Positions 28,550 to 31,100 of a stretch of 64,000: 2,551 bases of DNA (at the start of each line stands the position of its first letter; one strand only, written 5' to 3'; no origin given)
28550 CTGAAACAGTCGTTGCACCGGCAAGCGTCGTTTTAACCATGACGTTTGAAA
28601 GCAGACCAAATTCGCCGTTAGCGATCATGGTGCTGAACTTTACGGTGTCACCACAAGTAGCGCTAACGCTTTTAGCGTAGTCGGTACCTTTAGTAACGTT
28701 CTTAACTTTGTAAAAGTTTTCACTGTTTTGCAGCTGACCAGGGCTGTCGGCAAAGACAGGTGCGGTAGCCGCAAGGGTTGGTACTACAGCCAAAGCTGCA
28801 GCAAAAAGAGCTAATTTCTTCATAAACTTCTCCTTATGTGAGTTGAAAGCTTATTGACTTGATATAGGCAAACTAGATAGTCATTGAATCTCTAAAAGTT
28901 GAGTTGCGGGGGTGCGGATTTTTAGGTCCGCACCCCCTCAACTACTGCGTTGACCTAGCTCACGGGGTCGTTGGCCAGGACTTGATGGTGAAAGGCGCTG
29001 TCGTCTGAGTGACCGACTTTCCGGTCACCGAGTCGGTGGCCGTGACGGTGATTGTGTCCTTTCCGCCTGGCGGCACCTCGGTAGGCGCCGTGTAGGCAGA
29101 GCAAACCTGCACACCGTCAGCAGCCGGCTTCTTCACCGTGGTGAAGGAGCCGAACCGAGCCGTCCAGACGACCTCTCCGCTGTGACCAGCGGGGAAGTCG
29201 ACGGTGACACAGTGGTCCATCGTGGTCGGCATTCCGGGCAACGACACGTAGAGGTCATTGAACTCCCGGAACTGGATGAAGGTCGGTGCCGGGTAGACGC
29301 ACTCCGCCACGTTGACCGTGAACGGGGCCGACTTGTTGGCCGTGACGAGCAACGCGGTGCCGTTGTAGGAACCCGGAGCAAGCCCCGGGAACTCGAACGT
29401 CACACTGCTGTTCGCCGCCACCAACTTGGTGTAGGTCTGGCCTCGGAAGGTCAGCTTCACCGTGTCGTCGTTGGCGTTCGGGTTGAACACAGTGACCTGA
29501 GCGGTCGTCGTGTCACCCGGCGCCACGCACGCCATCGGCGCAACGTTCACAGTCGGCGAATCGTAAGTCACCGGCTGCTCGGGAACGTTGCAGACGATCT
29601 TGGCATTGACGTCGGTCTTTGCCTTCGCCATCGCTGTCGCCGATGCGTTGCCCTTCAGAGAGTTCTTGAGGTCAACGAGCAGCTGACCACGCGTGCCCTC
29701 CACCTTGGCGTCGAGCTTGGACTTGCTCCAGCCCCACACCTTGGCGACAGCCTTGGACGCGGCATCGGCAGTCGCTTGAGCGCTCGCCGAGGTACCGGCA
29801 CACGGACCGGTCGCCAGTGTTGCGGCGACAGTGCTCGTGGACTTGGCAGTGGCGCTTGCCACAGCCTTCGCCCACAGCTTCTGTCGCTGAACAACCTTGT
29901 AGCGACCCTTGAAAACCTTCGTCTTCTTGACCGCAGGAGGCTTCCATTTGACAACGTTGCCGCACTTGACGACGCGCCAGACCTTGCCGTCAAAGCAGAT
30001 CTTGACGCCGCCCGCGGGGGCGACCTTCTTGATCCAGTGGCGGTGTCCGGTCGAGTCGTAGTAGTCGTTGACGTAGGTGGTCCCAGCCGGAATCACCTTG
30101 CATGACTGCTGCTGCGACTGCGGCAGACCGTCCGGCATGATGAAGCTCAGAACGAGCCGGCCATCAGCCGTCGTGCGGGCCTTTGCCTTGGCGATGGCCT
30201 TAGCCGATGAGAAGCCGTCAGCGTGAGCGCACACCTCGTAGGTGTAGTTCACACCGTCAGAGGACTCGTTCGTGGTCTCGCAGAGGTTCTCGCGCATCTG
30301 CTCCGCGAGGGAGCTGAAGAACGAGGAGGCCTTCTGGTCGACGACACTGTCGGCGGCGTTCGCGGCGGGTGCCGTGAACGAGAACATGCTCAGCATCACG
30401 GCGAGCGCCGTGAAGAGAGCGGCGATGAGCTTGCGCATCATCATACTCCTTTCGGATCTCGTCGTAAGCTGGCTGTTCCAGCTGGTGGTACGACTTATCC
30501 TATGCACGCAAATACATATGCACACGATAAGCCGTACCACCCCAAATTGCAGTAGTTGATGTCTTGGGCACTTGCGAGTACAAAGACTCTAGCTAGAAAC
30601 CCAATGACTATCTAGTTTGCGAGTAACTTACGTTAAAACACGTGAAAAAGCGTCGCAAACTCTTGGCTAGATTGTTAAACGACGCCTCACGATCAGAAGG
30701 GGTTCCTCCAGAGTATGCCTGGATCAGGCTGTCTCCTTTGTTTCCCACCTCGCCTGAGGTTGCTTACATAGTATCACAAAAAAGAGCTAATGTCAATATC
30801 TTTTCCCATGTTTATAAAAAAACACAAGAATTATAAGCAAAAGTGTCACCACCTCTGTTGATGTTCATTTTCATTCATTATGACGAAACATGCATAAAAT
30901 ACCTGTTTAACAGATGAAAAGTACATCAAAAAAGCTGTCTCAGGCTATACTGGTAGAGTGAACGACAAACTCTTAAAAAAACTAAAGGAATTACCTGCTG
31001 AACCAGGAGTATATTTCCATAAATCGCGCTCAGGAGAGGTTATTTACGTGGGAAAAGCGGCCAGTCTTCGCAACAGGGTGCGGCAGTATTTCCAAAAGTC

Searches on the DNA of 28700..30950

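Call 40: search_rna_families(source=window, start=28700, end=30950, threshold=evalue, max_evalue=1)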
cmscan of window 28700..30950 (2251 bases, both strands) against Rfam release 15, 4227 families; matches with E-value up to 1: 1.
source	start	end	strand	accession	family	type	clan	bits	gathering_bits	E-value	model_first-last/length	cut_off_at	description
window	30484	30541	-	RF03637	mir-5879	Gene; miRNA;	-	21.1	97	0.26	11-66/76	no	mir-5879 microRNA precursor family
